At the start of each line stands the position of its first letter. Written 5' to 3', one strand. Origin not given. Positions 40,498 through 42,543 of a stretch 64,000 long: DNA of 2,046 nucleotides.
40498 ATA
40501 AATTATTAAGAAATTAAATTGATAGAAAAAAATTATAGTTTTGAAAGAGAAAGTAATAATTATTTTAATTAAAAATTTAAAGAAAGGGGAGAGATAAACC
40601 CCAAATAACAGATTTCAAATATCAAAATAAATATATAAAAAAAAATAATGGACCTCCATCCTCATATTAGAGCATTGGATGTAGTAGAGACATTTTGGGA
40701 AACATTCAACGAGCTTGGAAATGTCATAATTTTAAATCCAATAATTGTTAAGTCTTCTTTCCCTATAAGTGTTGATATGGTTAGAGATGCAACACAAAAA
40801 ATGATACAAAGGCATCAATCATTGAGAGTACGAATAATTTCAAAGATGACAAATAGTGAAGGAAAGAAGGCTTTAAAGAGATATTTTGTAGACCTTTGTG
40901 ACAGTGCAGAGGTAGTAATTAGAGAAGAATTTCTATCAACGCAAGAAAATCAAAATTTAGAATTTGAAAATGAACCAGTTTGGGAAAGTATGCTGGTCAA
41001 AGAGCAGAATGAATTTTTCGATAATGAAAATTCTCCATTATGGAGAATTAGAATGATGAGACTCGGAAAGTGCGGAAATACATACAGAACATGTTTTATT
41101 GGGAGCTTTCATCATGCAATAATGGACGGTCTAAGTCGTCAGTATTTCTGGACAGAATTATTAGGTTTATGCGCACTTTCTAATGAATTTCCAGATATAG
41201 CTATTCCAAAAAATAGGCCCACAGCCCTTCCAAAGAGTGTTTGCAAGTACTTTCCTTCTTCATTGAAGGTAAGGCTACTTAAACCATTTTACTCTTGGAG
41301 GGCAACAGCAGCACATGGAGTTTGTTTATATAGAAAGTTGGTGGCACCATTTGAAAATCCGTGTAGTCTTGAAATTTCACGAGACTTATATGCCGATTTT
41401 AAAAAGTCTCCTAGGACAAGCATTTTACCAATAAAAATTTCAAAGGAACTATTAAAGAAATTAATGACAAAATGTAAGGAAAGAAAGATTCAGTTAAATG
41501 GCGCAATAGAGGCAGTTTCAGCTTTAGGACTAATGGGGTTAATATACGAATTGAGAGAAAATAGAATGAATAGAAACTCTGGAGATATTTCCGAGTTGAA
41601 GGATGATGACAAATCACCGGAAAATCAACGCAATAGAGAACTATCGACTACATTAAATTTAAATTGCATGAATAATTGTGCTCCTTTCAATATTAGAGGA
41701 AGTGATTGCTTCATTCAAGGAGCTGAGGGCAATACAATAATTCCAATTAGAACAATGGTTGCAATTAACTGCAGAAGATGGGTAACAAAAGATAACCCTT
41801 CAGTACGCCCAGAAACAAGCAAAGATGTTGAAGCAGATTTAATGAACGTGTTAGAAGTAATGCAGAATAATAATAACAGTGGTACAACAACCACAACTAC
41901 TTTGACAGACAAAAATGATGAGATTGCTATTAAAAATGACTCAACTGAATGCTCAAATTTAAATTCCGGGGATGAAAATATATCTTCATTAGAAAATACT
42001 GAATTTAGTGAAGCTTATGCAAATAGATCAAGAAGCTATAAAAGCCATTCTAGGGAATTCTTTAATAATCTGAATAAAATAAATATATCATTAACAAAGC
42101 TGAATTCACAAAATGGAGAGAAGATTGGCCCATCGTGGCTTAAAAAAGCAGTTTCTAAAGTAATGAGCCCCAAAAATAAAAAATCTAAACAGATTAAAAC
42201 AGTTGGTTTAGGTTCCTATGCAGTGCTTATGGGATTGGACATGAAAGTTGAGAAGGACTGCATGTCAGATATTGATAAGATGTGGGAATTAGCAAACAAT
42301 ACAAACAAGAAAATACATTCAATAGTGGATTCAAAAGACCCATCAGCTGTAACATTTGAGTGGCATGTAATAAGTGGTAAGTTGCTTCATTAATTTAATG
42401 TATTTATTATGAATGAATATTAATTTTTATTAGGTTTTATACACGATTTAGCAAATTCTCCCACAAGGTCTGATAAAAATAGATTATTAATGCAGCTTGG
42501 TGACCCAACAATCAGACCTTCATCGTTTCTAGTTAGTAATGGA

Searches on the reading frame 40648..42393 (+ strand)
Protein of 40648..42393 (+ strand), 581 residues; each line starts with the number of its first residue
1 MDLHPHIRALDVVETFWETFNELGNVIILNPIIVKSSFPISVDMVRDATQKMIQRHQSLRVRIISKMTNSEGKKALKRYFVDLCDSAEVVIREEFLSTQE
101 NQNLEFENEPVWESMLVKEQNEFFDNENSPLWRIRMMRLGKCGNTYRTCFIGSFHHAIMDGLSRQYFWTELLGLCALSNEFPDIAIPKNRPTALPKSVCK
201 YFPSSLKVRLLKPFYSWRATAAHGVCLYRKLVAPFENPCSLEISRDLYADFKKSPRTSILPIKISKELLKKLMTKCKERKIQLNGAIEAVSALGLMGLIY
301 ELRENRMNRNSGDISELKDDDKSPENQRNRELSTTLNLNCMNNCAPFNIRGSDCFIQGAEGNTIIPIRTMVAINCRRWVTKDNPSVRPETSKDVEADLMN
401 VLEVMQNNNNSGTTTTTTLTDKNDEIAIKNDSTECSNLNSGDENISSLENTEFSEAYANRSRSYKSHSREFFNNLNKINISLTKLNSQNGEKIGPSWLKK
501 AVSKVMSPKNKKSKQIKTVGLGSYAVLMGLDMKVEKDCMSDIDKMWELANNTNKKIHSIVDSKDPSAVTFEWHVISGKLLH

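Call 32: search_protein_families(library=pfam, proteins=[window:40648-42393:+], max_evalue=0.00001)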
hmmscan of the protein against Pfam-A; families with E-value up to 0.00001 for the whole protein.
window:40648-42393:+ (581 aa): 1 family
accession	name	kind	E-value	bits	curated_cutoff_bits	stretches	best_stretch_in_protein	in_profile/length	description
PF00668.25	Condensation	-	3.1e-09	36.5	30.6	1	31-175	30-158/456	Condensation domain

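Call 92: search_solved_structures(query=window:40648-42393:+, max_evalue=0.01)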
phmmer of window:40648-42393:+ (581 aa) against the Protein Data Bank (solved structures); distinct sequences matched with E-value up to 0.01: 0.
